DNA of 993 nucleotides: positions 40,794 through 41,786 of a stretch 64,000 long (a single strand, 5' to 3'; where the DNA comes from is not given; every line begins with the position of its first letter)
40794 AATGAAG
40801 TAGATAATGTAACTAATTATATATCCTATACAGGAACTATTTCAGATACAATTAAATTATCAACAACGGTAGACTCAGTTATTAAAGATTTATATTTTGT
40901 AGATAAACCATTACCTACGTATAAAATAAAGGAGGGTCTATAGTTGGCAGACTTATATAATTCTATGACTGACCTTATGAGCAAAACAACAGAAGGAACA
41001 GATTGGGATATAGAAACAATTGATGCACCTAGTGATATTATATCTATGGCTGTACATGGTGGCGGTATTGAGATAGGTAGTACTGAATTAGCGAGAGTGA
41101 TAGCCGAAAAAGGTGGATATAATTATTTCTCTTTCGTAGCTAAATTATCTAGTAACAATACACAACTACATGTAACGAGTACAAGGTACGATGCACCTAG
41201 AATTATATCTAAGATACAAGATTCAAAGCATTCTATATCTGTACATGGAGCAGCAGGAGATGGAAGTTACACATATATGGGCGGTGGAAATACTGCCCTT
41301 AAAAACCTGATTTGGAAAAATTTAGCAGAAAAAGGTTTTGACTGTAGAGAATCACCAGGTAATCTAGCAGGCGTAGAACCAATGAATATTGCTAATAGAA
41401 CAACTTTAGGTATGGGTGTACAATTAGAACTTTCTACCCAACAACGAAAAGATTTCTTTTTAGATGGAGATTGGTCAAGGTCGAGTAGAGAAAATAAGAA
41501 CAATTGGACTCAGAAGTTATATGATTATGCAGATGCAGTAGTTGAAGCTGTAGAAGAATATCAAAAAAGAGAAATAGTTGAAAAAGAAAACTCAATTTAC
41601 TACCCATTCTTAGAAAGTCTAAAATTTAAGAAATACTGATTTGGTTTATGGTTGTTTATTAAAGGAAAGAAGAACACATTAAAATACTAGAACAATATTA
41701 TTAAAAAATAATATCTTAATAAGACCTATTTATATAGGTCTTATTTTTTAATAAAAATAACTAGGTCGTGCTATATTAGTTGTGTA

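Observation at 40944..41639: PghP-like poly-gamma-glutamate hydrolase homolog embedded in the baseplate module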

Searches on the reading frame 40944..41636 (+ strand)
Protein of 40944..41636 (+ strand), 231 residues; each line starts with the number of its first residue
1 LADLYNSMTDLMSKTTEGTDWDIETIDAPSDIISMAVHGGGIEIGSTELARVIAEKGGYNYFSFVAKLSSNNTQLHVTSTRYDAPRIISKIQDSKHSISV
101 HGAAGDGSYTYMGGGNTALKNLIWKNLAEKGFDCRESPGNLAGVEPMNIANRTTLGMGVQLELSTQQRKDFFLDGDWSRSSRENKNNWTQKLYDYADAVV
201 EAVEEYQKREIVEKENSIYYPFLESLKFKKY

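Call 3: search_protein_families(library=pfam, proteins=[window:40944-41636:+], max_evalue=1)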
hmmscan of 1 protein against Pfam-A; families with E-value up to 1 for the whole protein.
window:40944-41636:+ (231 aa): 3 families
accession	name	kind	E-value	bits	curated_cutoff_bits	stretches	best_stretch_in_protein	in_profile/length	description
PF05908.16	Gamma_PGA_hydro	-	2e-54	184.5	22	1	5-197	1-190/191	Poly-gamma-glutamate hydrolase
PF14700.11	RPOL_N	-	0.13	12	30.1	1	182-230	39-90/334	DNA-directed RNA polymerase N-terminal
PF22128.2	Alp7A_like_C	-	0.21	11.8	22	0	176-216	67-107/156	Alp7A C-terminal domain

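Call 4: search_protein_families(library=phrogs, proteins=[window:40944-41636:+], max_evalue=0.01)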
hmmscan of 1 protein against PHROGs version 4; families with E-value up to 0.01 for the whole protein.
window:40944-41636:+ (231 aa): 1 family
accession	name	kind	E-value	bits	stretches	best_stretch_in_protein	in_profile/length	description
phrog_4175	-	other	5e-45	154.7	1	1-206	835-1044/1045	poly-gamma-glutamate hydrolase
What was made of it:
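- On PghP family (Pfam PF05908 Gamma_PGA_hydro, MEROPS M86): 184.5 bits against a cut-off of 22, aa 5-197 on profile positions 1-190 of 191 (call 3); PHROG 4175 E=5e-45 (call 4)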

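Call 5: search_solved_structures(query=window:40944-41636:+, max_evalue=10, show_alignments=3)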
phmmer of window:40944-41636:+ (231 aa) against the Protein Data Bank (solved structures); distinct sequences matched with E-value up to 10: 5.
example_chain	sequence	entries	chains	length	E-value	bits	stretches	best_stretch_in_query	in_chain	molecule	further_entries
3a9l_A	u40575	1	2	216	1.3e-37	132.9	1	3-207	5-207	Poly-gamma-glutamate hydrolase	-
21dc_A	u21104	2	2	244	1.9e-33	119.3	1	1-202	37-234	Poly-gamma-glutamate hydrolase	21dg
5onl_A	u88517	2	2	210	1.8e-24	90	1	3-198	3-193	YndL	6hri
5onj_A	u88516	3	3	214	1.8e-24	89.9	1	3-198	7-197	YndL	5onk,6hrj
4xyd_B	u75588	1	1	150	1.6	11.7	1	46-107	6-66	NorC-like protein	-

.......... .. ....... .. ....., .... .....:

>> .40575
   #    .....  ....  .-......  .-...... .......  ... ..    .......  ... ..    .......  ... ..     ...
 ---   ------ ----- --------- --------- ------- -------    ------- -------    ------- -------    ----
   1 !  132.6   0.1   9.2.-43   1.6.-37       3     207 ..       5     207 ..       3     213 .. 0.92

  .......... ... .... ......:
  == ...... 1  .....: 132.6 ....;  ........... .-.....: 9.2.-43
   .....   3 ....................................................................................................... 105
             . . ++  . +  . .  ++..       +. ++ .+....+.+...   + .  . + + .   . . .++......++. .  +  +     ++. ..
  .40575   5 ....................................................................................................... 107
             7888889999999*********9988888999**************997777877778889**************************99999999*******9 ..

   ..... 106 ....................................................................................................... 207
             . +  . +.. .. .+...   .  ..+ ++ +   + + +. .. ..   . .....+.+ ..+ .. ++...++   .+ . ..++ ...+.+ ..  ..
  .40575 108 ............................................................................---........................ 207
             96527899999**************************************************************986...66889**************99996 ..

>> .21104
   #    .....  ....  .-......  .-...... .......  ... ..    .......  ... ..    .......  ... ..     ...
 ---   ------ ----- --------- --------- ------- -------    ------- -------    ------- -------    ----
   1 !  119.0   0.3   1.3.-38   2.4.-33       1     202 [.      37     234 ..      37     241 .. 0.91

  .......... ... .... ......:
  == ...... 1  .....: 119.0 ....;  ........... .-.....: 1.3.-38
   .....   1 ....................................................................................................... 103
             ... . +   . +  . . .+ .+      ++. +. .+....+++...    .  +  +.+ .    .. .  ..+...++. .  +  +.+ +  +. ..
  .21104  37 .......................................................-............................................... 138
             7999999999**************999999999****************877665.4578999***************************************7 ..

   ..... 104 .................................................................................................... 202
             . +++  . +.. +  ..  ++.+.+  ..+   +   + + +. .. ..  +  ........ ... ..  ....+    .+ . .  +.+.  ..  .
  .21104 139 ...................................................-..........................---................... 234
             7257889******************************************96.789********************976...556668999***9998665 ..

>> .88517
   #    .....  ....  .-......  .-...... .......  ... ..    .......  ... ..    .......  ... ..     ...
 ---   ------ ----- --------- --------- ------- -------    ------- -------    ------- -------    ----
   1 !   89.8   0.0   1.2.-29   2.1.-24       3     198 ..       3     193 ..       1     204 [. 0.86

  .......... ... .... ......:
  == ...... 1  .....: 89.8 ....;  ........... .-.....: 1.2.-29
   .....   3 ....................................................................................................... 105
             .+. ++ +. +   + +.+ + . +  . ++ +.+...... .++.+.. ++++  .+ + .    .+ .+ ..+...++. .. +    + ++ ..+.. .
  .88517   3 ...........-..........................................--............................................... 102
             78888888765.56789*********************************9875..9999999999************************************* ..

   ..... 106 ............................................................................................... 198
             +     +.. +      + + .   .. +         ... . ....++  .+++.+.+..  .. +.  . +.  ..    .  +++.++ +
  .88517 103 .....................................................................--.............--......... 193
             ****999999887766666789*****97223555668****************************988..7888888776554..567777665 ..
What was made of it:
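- Checked: Similarity is far beyond chance: PF05908 E=2e-54, 184.5 bits against a cut-off of 22, covering profile positions 1-190 of 191 (call 3); PHROG 4175 E=5e-45 (call 4); PghP of phiNIT1 (3a9l) E=1.3e-37 (call 5).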

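Call 7: search_dna_similar(query=window:40944-41636:+, collection=phages, mode=protein, max_rows=60, rows=spread)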
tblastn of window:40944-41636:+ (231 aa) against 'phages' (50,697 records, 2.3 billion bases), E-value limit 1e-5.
Records with a match: 225; places in all: 225; records where one place covers at least 80% of the query: 211.
Best place of each record, by identity: 90-95% 1; 60-80% 28; <60% 196.
By first word of the organism name: Bacillus 149; Staphylococcus 74; Phage 1; Listeria 1.
By host as written in the record: Bacillus subtilis 60; Bacillus subtilis BEST7003 22; Staphylococcus sp. 15; Staphylococcus carnosus TM300 9; Staphylococcus xylosus M1997-2/10 8; - 6; Staphylococcus epidermidis F12 6; Staphylococcus capitis 5; and 54 more.
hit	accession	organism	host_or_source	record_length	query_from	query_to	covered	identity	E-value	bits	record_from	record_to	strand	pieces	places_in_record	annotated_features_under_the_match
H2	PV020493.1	Staphylococcus phage RSM-J51Sa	-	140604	1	227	98%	92.5%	2e-140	439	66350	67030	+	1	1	record has no annotation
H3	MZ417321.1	Staphylococcus phage PG-2021_18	Staphylococcus xylosus M1997-2/10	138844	1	227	98%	73.6%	3e-111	355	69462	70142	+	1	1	record has no annotation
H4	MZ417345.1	Staphylococcus phage PG-2021_84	Staphylococcus xylosus M1997-2/10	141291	1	227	98%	73.6%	3e-111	355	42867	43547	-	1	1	record has no annotation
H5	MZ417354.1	Staphylococcus phage PG-2021_9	Staphylococcus xylosus M1997-2/10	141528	1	227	98%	73.6%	3e-111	355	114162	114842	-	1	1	record has no annotation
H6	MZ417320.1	Staphylococcus phage PG-2021_17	Staphylococcus xylosus M1997-2/10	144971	1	227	98%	73.6%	3e-111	355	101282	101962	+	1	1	record has no annotation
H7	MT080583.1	Staphylococcus phage vB_SauM_EW13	Staphylococcus carnosus TM300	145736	1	227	98%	73.6%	3e-111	355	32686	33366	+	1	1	record has no annotation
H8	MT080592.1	Staphylococcus phage vB_SauM_EW3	Staphylococcus carnosus TM300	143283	1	227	98%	72.2%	2e-110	353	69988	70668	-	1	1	record has no annotation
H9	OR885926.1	Staphylococcus phage 184DA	Staphylococcus sp.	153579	1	227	98%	72.2%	3e-110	353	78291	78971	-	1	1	glycerophosphoryl diester phosphodiesterase (x2)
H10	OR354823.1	Staphylococcus phage Alsa_4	Staphylococcus sp.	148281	1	230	100%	51.5%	6e-67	228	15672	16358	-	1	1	glycerophosphoryl diester phosphodiesterase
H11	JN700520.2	Staphylococcus phage StB12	Staphylococcus hominis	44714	1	206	89%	48.6%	8e-57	199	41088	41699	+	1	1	hypothetical protein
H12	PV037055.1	Staphylococcus phage S2G3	Staphylococcus capitis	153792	2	230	99%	43.7%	2e-58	204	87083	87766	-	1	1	glycerophosphoryl diester phosphodiesterase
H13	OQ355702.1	Staphylococcus phage vB_SepM_BE24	Staphylococcus epidermidis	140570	1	205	89%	47.3%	5e-56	197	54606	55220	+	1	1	poly-gamma-glutamate hydrolase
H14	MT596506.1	Staphylococcus phage vB_SepM_BE09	Staphylococcus epidermidis F12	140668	1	205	89%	47.3%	5e-56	197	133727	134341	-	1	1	hypothetical protein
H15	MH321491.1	Staphylococcus phage Twillingate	Staphylococcus epidermidis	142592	1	205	89%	47.3%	5e-56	197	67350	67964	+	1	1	hypothetical protein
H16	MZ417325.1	Staphylococcus phage PG-2021_23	Mammaliicoccus vitulinus C6867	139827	1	208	90%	46.2%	6e-55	194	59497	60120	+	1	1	record has no annotation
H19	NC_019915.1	Staphylococcus phage StB20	Staphylococcus capitis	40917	1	205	89%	43.9%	2e-47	172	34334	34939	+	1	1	poly-gamma-glutamate hydrolase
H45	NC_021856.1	Bacillus phage phiNIT1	Bacillus subtilis (natto)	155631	3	195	84%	37.1%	8e-32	127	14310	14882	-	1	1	pghP: poly-gamma-glutamate hydrolase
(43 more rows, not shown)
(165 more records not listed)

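Call 9: get_annotated_region(hit=H9, flank=6000)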
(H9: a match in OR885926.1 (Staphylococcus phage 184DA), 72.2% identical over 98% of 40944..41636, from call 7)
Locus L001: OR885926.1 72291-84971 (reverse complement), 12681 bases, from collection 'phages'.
description: Staphylococcus phage 184DA, complete genome.
organism: Staphylococcus phage 184DA (NCBI taxid 3110532)
taxonomy: Viruses; Duplodnaviria; Heunggongvirae; Uroviricota; Caudoviricetes
host: Staphylococcus sp.; source: litter on a dairy farm; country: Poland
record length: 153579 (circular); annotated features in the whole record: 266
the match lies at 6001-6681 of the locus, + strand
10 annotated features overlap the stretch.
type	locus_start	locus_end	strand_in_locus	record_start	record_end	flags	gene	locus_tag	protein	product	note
CDS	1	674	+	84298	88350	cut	-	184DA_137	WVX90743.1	tail associated lysin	-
CDS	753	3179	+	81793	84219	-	-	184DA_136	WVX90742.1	tail protein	tail protein with lysin activity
CDS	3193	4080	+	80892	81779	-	-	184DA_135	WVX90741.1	tail protein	tail protein with lysin activity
CDS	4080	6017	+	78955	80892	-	-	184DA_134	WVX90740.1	glycerophosphoryl diester phosphodiesterase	-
CDS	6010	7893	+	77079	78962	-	-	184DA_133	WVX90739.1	glycerophosphoryl diester phosphodiesterase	-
CDS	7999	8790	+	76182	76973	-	-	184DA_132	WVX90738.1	virion structural protein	-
CDS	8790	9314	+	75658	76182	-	-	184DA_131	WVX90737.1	hypothetical protein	-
CDS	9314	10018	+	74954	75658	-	-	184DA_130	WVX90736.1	baseplate protein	-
CDS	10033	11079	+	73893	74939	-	-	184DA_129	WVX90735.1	baseplate wedge subunit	-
CDS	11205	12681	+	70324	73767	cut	-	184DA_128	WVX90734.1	virion structural protein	-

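Call 10: get_annotated_region(hit=H10, flank=6000)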
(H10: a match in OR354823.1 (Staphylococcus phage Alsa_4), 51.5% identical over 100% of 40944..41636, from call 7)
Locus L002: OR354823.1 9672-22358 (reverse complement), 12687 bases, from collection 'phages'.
description: Staphylococcus phage Alsa_4, complete genome.
organism: Staphylococcus phage Alsa_4 (NCBI taxid 3076564)
taxonomy: Viruses; Duplodnaviria; Heunggongvirae; Uroviricota; Caudoviricetes; Herelleviridae; Twortvirinae
host: Staphylococcus sp.; source: -; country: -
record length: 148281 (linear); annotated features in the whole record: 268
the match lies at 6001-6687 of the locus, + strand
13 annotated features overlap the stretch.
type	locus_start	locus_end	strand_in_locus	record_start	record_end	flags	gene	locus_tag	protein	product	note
CDS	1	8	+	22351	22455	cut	-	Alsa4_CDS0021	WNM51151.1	hypothetical protein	-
CDS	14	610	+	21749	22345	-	-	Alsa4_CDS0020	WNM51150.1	hypothetical protein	-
CDS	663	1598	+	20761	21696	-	-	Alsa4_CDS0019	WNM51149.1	tail protein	tail protein with lysin activity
CDS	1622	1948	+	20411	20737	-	-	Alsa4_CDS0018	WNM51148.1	hypothetical protein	-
CDS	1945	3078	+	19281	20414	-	-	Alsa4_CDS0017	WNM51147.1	tail protein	tail protein with lysin activity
CDS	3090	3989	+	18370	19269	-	-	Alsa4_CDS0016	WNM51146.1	tail protein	tail protein with lysin activity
CDS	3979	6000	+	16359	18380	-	-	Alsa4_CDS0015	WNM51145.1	glycerophosphoryl diester phosphodiesterase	-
CDS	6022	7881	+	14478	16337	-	-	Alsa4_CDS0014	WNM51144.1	glycerophosphoryl diester phosphodiesterase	-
CDS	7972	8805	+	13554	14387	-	-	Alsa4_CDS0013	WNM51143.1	virion structural protein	-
CDS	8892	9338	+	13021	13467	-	-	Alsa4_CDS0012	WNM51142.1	hypothetical protein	-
CDS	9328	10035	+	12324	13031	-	-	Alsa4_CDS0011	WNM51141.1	baseplate protein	-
CDS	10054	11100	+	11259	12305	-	-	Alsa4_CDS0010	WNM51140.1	baseplate wedge subunit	-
CDS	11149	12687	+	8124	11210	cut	-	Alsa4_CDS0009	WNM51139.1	virion structural protein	-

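Call 11: get_annotated_region(hit=H13, flank=6000)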
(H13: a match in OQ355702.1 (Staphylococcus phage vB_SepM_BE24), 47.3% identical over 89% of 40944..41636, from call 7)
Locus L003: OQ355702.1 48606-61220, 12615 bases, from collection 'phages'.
description: Staphylococcus phage vB_SepM_BE24, complete genome.
organism: Staphylococcus phage vB_SepM_BE24 (NCBI taxid 3028899)
taxonomy: Viruses; Duplodnaviria; Heunggongvirae; Uroviricota; Caudoviricetes; Herelleviridae; Twortvirinae; Sepunavirus
host: Staphylococcus epidermidis; source: Human skin; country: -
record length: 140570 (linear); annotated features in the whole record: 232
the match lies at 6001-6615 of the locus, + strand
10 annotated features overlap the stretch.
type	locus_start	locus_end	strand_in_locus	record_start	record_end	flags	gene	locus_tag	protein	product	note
CDS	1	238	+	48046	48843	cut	-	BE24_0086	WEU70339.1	hypothetical protein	-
CDS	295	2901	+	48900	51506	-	-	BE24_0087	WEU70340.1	tail protein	tail protein with lysin activity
CDS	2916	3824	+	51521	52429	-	-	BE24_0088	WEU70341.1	tail protein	tail protein with lysin activity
CDS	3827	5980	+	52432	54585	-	-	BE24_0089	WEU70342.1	glycerophosphoryl diester phosphodiesterase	-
CDS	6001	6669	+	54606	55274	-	-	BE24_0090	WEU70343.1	poly-gamma-glutamate hydrolase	-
CDS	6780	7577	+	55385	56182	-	-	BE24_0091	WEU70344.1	virion structural protein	-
CDS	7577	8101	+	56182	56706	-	-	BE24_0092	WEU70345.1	hypothetical protein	-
CDS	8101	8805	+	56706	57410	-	-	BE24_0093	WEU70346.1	baseplate protein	-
CDS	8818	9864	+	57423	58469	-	-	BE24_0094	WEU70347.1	baseplate wedge subunit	-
CDS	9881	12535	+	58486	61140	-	-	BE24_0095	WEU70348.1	virion structural protein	-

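Call 13: search_protein_families(library=pfam, proteins=[L001:4080-6014:+, L001:6010-7890:+, L002:3979-5997:+, L002:6022-7878:+, L003:3827-5977:+, L003:6001-6666:+], max_evalue=0.01)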
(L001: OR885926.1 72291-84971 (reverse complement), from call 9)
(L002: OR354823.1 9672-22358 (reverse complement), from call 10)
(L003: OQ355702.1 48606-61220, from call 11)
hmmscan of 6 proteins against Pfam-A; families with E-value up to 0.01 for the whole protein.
L001:4080-6014:+ (645 aa): 3 families
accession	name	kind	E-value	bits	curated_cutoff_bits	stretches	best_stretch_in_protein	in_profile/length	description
PF04513.17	Baculo_PEP_C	-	3.3e-05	24.4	38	1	365-461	32-120/140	Baculovirus polyhedron envelope protein, PEP, C terminus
PF06009.19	Laminin_II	-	4.5e-05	23.9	33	1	359-456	1-99/138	Laminin Domain II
PF06103.16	DUF948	-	0.0038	17.8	37.2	0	327-383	18-80/89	Bacterial protein of unknown function (DUF948)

L001:6010-7890:+ (627 aa): 4 families
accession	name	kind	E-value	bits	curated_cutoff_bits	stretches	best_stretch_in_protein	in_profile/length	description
PF05908.16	Gamma_PGA_hydro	-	4.3e-57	193.1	22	1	2-194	1-190/191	Poly-gamma-glutamate hydrolase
PF03009.23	GDPD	-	2.3e-49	169.1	23.6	1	400-622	1-243/244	Glycerophosphoryl diester phosphodiesterase family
PF13653.12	GDPD_2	-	8.2e-05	23.4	27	1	594-622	2-30/30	Glycerophosphoryl diester phosphodiesterase family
PF00563.25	EAL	-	0.00058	19.7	31.3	1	574-615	186-227/236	EAL domain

L002:3979-5997:+ (673 aa): 1 family
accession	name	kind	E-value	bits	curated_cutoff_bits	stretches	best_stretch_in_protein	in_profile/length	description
PF06103.16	DUF948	-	0.0014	19.2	37.2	1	330-391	22-82/89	Bacterial protein of unknown function (DUF948)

L002:6022-7878:+ (619 aa): 3 families
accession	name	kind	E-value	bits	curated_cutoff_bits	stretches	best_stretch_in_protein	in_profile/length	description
PF05908.16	Gamma_PGA_hydro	-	7.4e-53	179.3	22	1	9-179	13-184/191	Poly-gamma-glutamate hydrolase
PF03009.23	GDPD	-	9.6e-48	163.8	23.6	1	394-616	1-243/244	Glycerophosphoryl diester phosphodiesterase family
PF13653.12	GDPD_2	-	7.4e-06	26.7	27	1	588-616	2-30/30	Glycerophosphoryl diester phosphodiesterase family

L003:3827-5977:+ (717 aa): 1 family
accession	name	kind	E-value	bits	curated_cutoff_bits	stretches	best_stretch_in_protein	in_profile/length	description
PF01813.22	ATP-synt_D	-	0.0041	17.4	25.7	1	323-450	38-178/196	ATP synthase subunit D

L003:6001-6666:+ (222 aa): 1 family
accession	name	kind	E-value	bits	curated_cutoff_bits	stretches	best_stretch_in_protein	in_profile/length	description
PF05908.16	Gamma_PGA_hydro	-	3.8e-60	203.1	22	1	5-191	1-188/191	Poly-gamma-glutamate hydrolase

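Call 29: search_dna_similar(query=window:40944-41636:+, collection=phages, mode=protein, max_rows=60, rows=best, max_evalue=1e-40)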
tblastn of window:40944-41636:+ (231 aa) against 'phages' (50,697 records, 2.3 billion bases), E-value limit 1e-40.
Records with a match: 73; places in all: 73; records where one place covers at least 80% of the query: 73.
Best place of each record, by identity: 90-95% 1; 60-80% 28; <60% 44.
By first word of the organism name: Staphylococcus 73.
By host as written in the record: Staphylococcus sp. 14; Staphylococcus carnosus TM300 9; Staphylococcus xylosus M1997-2/10 8; Staphylococcus epidermidis F12 6; Staphylococcus capitis 5; Staphylococcus epidermidis 5; Staphylococcus aureus 3; Staphylococcus xylosus I2595 2; and 17 more.
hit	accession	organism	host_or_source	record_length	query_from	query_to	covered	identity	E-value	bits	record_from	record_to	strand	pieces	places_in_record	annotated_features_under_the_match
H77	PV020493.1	Staphylococcus phage RSM-J51Sa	-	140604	1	227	98%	92.5%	2e-140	439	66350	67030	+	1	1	record has no annotation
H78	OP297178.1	Staphylococcus phage vB_ScaM-V1SC04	Staphylococcus capitis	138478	1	227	98%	74.9%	1e-112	359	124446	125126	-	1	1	glycerophosphoryl diester phosphodiesterase (x2)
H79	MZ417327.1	Staphylococcus phage PG-2021_29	Staphylococcus epidermidis S414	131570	1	227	98%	73.6%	3e-111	355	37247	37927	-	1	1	record has no annotation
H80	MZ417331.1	Staphylococcus phage PG-2021_35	Staphylococcus xylosus M1997-2/10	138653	1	227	98%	73.6%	3e-111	355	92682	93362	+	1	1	record has no annotation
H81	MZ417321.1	Staphylococcus phage PG-2021_18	Staphylococcus xylosus M1997-2/10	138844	1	227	98%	73.6%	3e-111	355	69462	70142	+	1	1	record has no annotation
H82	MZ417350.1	Staphylococcus phage PG-2021_8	Staphylococcus equorum C5824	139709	1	227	98%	73.6%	3e-111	355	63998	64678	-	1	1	record has no annotation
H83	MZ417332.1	Staphylococcus phage PG-2021_38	Staphylococcus epidermidis I0515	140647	1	227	98%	73.6%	3e-111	355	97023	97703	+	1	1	record has no annotation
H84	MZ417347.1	Staphylococcus phage PG-2021_87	Staphylococcus xylosus M1997-2/10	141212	1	227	98%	73.6%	3e-111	355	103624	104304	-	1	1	record has no annotation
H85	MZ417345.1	Staphylococcus phage PG-2021_84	Staphylococcus xylosus M1997-2/10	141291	1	227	98%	73.6%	3e-111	355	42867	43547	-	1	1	record has no annotation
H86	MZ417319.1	Staphylococcus phage PG-2021_16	Staphylococcus xylosus I2595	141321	1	227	98%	73.6%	3e-111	355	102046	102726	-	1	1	record has no annotation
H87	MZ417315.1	Staphylococcus phage PG-2021_10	Staphylococcus xylosus M1997-2/10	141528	1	227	98%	73.6%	3e-111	355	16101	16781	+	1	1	record has no annotation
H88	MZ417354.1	Staphylococcus phage PG-2021_9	Staphylococcus xylosus M1997-2/10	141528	1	227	98%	73.6%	3e-111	355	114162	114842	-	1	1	record has no annotation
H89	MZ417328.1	Staphylococcus phage PG-2021_2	Mammaliicoccus vitulinus C5817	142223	1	227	98%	73.6%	3e-111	355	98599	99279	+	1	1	record has no annotation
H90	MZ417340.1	Staphylococcus phage PG-2021_64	Staphylococcus succinus C6852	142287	1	227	98%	73.6%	3e-111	355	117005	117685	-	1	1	record has no annotation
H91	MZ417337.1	Staphylococcus phage PG-2021_47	Staphylococcus xylosus I2595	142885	1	227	98%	73.6%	3e-111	355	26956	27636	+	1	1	record has no annotation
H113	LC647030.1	Staphylococcus phage vB_SsapH-Golestan-100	Staphylococcus Saprophyticus 100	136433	2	230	99%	43.7%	1e-58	205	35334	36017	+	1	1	glycerophosphoryl diester phosphodiesterase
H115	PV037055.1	Staphylococcus phage S2G3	Staphylococcus capitis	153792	2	230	99%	43.7%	2e-58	204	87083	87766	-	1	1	glycerophosphoryl diester phosphodiesterase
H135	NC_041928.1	Staphylococcus phage phiIBB-SEP1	Staphylococcus epidermidis 9142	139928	1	208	90%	45.7%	6e-54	191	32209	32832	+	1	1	poly-gamma-glutamate hydrolase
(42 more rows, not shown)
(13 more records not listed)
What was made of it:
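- A few homolog-bearing phages list S. aureus as host (call 29).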
